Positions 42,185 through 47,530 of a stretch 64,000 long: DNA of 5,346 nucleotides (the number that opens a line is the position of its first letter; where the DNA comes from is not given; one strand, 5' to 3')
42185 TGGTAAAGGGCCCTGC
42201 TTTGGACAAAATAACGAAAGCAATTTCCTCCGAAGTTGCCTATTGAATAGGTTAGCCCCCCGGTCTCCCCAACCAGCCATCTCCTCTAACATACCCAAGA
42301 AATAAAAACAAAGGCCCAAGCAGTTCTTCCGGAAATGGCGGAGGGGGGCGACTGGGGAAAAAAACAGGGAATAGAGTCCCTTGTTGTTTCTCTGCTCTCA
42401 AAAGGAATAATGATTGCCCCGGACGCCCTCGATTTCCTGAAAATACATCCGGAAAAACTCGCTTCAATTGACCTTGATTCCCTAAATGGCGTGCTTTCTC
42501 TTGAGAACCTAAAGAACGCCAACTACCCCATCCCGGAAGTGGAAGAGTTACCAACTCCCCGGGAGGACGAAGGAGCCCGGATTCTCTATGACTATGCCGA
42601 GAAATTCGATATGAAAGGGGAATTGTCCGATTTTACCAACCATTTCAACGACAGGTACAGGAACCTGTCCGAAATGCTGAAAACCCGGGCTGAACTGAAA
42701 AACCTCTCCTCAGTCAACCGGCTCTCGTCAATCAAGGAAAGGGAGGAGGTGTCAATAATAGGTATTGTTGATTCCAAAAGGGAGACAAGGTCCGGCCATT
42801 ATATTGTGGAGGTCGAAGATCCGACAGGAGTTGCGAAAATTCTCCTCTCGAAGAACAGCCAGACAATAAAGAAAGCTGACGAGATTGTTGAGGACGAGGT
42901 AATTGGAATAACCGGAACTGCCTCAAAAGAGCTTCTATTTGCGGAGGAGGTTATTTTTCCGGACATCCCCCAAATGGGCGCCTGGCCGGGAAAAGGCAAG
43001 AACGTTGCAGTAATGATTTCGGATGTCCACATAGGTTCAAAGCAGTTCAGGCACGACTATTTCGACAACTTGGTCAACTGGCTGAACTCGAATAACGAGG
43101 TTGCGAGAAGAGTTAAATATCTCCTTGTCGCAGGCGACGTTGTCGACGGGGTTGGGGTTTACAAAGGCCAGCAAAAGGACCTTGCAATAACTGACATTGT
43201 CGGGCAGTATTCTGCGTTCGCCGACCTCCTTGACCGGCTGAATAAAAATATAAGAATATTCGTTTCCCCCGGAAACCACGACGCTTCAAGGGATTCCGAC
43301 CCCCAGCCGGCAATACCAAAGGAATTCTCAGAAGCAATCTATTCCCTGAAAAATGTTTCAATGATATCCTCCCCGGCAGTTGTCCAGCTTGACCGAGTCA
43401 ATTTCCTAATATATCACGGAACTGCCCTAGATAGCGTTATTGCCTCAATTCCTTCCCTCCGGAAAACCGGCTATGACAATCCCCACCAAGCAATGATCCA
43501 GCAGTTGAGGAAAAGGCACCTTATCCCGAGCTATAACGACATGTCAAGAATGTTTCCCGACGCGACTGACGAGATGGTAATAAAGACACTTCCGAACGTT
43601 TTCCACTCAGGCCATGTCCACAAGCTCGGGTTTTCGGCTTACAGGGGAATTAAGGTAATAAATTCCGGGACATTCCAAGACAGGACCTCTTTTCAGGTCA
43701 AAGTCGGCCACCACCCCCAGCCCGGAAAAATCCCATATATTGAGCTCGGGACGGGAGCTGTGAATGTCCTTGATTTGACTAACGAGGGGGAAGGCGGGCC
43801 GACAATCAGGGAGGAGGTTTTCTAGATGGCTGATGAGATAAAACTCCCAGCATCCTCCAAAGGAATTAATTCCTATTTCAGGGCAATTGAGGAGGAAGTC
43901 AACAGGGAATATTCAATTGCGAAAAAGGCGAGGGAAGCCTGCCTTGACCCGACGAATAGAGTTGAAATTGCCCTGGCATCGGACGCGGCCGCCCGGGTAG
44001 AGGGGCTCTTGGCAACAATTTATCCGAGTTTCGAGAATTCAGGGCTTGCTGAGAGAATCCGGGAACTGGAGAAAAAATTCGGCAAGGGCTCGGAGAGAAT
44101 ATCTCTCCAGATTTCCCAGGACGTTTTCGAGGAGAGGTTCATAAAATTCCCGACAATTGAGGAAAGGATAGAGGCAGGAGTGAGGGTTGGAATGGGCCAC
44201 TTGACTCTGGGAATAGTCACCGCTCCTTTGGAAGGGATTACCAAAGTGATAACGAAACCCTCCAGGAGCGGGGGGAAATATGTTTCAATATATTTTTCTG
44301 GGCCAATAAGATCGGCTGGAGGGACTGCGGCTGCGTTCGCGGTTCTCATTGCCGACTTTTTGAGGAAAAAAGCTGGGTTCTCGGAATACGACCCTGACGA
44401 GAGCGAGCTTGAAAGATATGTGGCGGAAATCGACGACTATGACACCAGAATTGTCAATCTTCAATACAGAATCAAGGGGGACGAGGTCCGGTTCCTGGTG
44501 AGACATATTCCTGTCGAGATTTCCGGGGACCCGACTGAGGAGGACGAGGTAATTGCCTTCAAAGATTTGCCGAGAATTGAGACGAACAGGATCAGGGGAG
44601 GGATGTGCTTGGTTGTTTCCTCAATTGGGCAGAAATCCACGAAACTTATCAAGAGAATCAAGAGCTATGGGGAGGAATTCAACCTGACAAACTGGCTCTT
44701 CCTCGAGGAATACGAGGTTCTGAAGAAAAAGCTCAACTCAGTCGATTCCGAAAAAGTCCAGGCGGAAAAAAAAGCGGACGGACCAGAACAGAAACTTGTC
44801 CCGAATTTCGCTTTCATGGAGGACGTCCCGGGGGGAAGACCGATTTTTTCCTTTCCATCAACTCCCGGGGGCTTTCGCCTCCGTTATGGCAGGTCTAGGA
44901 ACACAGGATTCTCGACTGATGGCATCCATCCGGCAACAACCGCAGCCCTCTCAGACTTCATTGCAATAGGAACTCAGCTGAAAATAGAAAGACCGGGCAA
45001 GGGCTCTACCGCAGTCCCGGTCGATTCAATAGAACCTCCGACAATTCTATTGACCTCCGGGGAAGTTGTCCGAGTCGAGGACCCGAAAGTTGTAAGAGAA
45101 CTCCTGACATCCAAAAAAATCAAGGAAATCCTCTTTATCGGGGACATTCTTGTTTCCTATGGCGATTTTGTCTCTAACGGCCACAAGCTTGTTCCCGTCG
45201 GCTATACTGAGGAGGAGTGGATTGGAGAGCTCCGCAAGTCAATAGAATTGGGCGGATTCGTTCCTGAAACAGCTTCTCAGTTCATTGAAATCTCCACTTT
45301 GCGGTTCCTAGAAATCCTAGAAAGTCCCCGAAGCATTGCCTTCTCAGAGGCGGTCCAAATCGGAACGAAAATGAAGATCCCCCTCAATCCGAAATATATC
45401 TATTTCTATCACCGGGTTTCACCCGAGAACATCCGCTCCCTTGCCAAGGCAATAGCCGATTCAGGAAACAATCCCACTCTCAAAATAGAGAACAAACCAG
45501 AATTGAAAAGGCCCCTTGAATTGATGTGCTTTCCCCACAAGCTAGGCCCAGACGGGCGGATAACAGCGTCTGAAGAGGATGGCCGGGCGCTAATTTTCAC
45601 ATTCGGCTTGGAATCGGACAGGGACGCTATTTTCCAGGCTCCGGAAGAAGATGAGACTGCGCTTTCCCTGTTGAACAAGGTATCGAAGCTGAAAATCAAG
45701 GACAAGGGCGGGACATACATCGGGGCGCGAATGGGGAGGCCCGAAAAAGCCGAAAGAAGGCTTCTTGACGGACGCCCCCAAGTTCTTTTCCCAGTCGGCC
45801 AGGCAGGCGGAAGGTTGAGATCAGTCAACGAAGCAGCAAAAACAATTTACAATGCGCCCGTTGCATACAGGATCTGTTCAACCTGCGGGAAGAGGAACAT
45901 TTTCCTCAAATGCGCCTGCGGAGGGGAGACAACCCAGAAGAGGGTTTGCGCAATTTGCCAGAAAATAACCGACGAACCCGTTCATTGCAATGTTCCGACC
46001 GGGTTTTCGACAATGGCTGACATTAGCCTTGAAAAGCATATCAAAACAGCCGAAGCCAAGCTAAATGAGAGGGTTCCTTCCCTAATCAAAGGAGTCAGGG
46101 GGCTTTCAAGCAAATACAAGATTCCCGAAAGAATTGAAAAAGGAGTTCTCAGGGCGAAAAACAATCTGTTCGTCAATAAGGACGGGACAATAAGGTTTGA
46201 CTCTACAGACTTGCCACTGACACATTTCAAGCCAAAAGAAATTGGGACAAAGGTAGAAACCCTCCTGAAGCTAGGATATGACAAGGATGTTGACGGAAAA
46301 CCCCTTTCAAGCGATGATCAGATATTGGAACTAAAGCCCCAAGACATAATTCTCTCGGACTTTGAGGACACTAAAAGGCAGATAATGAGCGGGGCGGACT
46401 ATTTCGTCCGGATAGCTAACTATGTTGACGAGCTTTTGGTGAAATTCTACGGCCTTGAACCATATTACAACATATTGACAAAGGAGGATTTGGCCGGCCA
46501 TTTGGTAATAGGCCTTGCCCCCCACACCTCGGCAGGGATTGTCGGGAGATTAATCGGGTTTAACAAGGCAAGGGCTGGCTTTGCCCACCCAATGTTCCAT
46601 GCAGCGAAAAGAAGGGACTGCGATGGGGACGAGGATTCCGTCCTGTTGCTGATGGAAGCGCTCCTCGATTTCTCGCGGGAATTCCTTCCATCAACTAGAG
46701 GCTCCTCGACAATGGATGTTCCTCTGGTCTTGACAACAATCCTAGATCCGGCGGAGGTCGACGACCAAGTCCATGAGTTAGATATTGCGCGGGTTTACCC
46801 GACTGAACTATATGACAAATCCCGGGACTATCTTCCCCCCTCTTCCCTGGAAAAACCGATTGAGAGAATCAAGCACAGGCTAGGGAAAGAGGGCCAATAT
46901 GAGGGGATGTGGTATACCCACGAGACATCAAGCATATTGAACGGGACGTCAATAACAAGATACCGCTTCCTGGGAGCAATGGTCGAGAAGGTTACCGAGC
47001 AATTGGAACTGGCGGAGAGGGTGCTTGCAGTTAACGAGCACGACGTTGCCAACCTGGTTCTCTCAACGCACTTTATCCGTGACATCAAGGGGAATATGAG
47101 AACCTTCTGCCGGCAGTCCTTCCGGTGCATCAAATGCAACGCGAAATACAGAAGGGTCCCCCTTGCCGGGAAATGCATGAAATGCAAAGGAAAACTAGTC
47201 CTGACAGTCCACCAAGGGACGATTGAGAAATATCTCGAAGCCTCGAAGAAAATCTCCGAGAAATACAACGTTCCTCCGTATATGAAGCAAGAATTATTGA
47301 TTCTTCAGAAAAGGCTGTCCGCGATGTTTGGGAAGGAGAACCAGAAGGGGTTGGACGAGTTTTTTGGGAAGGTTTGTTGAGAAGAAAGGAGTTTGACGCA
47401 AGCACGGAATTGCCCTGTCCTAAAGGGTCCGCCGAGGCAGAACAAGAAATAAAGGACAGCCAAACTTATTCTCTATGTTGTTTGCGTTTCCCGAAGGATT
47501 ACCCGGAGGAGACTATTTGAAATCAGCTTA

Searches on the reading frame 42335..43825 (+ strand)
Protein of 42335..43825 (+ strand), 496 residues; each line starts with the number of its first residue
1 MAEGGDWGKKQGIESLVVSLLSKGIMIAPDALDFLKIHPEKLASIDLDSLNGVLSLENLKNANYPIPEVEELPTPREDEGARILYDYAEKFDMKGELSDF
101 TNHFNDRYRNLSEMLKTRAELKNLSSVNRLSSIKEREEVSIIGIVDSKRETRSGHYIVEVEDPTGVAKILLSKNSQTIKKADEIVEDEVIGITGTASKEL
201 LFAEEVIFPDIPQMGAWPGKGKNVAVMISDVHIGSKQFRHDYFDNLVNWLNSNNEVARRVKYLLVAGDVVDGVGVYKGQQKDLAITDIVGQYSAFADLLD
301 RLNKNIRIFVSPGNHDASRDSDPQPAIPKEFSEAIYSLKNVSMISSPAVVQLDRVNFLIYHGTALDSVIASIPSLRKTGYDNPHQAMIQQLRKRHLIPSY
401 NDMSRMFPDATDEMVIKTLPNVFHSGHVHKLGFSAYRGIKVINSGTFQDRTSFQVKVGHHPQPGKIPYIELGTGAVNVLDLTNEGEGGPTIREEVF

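Call 45: search_protein_families(library=ncbifam, proteins=[window:42335-43825:+], max_evalue=0.00001)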
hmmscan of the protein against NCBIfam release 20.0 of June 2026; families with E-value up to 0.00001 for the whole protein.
window:42335-43825:+ (496 aa): 5 families
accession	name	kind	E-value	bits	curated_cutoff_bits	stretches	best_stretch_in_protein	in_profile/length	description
NF003118.0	PRK04036.1-3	equivalog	1.3e-141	472.9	445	1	13-481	5-479/481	DNA-directed DNA polymerase II small subunit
NF003120.0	PRK04036.1-5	equivalog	3.5e-126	421.9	671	1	77-480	139-545/547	DNA-directed DNA polymerase II small subunit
NF003116.0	PRK04036.1-1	equivalog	6.3e-108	361.7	425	1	86-478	138-526/530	DNA-directed DNA polymerase II small subunit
NF003117.0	PRK04036.1-2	equivalog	8.3e-107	358.1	993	1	100-477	257-639/650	DNA-directed DNA polymerase II small subunit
NF003119.0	PRK04036.1-4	equivalog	1e-97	328.1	823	1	85-474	181-574/590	DNA-directed DNA polymerase II small subunit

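Call 60: find_homologous_proteins(query=window:42335-43822:+, max_evalue=1e-30)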
Query window:42335-43822:+ (496 aa): 801 proteins with E <= 1e-30 among 8000 candidates; the best 120 are listed.
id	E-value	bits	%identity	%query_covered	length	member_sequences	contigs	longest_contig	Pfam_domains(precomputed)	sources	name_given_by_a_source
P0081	0.0e+0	1110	100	100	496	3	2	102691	PF04042.22,PF12850.13,PF00149.34,PF01336.32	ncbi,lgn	-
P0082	6.5e-231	785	73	95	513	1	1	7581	PF04042.22,PF00149.34,PF01336.32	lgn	-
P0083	5.8e-223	759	70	95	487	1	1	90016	PF04042.22,PF12850.13,PF00149.34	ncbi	ncbi:MAG: DNA-directed DNA polymerase II small subunit [archaeon]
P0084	1.6e-217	741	66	96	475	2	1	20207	PF04042.22,PF12850.13,PF00149.34,PF01336.32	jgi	jgi:DNA polymerase II small subunit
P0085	1.1e-216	738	67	97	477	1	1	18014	PF04042.22,PF00149.34,PF01336.32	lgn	-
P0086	1.8e-208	711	62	99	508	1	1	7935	PF04042.22,PF12850.13,PF00149.34,PF01336.32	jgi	jgi:DNA polymerase II small subunit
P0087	2.3e-204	698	62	97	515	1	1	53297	PF04042.22,PF12850.13,PF00149.34,PF01336.32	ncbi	-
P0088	1.4e-167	576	53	95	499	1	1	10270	PF04042.22,PF00149.34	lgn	-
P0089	3.8e-150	519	48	95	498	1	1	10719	PF04042.22,PF12850.13,PF00149.34,PF01336.32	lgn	-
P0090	1.6e-148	514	47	98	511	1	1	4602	PF04042.22,PF12850.13,PF00149.34,PF01336.32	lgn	-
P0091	5.6e-148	512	47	96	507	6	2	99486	PF04042.22,PF00149.34,PF01336.32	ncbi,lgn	-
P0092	9.1e-143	495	47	94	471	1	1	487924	PF04042.22,PF00149.34,PF01336.32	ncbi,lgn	-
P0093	5.3e-141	489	48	96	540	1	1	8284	PF04042.22,PF00149.34,PF01336.32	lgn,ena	-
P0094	1.1e-136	474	45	96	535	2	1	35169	PF04042.22,PF00149.34,PF01336.32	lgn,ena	-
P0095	2.2e-136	473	45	95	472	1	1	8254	PF04042.22,PF00149.34,PF01336.32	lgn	-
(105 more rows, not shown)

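Call 61: find_encoding_contigs(protein=P0081, flank=10000, max_places=10)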
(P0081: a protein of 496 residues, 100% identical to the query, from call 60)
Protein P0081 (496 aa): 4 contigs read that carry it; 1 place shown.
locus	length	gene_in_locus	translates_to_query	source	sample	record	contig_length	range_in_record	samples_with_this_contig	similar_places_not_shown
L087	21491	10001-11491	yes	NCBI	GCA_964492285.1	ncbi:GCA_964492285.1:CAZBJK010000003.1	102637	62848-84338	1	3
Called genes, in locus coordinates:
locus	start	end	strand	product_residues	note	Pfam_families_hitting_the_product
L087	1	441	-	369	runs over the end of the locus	PF02350:Epimerase_2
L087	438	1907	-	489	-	PF13231:PMT_2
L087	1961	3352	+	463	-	PF02350:Epimerase_2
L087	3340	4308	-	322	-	PF03706:LPG_synthase_TM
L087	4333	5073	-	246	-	PF00483:NTP_transferase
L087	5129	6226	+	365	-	PF00483:NTP_transferase, PF12804:NTP_transf_3 (weak), PF00132:Hexapep (faint), PF25084:LbH_EIF2B, PF25087:GMPPB_C, PF24894:Hexapep_GlmU (weak)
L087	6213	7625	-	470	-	PF01368:DHH, PF21763:DHH_CID, PF02272:DHHA1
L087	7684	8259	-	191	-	-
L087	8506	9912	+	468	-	PF00004:AAA, PF13401:AAA_22, PF22606:Cdc6-ORC-like_ATPase_lid (weak), PF22703:Cdc6_lid, PF09079:WHD_Cdc6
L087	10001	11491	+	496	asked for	PF01336:tRNA_anti-codon (weak), PF00149:Metallophos, PF04042:DNA_pol_E_B, PF12850:Metallophos_2 (faint)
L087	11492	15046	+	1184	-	PF03833:PolC_DP2_N, PF24844:PolC_DP2_central, PF24846:PolC_DP2_cat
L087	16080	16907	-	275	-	PF00950:ABC-3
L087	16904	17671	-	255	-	PF00005:ABC_tran, PF13304:AAA_21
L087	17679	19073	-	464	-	PF01297:ZnuA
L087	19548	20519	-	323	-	PF01916:DS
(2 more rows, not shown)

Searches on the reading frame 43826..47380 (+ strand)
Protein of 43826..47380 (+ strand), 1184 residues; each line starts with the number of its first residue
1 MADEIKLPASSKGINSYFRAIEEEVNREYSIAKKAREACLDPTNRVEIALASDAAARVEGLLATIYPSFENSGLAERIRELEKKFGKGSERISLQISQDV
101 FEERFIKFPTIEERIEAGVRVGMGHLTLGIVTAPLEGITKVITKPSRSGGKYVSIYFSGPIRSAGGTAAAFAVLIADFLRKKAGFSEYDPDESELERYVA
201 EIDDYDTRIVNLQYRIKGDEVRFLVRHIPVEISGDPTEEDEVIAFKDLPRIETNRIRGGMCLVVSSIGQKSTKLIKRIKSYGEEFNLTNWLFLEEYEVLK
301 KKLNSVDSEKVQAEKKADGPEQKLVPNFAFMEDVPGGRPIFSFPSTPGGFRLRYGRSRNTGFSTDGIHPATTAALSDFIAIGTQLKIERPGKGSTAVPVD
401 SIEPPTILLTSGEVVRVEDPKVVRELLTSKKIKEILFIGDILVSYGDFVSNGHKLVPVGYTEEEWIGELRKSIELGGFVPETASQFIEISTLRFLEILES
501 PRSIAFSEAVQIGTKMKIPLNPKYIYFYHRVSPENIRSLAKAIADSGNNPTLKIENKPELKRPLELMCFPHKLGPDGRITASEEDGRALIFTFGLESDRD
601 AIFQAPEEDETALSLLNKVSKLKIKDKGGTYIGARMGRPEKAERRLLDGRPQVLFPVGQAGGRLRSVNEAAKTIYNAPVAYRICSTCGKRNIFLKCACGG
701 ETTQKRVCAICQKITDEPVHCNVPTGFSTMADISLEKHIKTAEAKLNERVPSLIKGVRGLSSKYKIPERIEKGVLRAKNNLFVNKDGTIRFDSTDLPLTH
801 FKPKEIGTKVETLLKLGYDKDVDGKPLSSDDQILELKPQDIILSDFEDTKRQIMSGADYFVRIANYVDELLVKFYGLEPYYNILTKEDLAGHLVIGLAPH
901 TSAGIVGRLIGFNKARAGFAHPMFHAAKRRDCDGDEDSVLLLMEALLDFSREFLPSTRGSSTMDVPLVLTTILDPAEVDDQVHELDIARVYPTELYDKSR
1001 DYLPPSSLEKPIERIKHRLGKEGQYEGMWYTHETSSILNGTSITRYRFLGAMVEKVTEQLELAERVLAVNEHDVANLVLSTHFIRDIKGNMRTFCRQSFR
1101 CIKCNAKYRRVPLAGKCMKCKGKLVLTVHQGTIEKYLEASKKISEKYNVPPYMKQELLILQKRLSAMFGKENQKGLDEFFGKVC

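Call 45: search_protein_families(library=ncbifam, proteins=[window:43826-47380:+], max_evalue=0.00001)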
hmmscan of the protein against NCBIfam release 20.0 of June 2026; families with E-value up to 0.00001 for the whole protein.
window:43826-47380:+ (1184 aa): 4 families
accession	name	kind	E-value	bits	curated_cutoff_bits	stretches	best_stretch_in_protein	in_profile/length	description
NF003103.0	PRK04023.1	equivalog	0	1358.3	1269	1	11-1180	5-1125/1125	DNA polymerase II large subunit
NF011302.0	PRK14714.1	equivalog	0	1244.8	1791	2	12-932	5-932/1350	DNA-directed DNA polymerase II large subunit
TIGR00354.1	polC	equivalog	0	1221.6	702.15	1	14-1174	3-1089/1096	DNA polymerase II large subunit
NF011303.0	PRK14715.1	equivalog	0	1136.5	1585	2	10-932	6-896/1627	DNA-directed DNA polymerase II large subunit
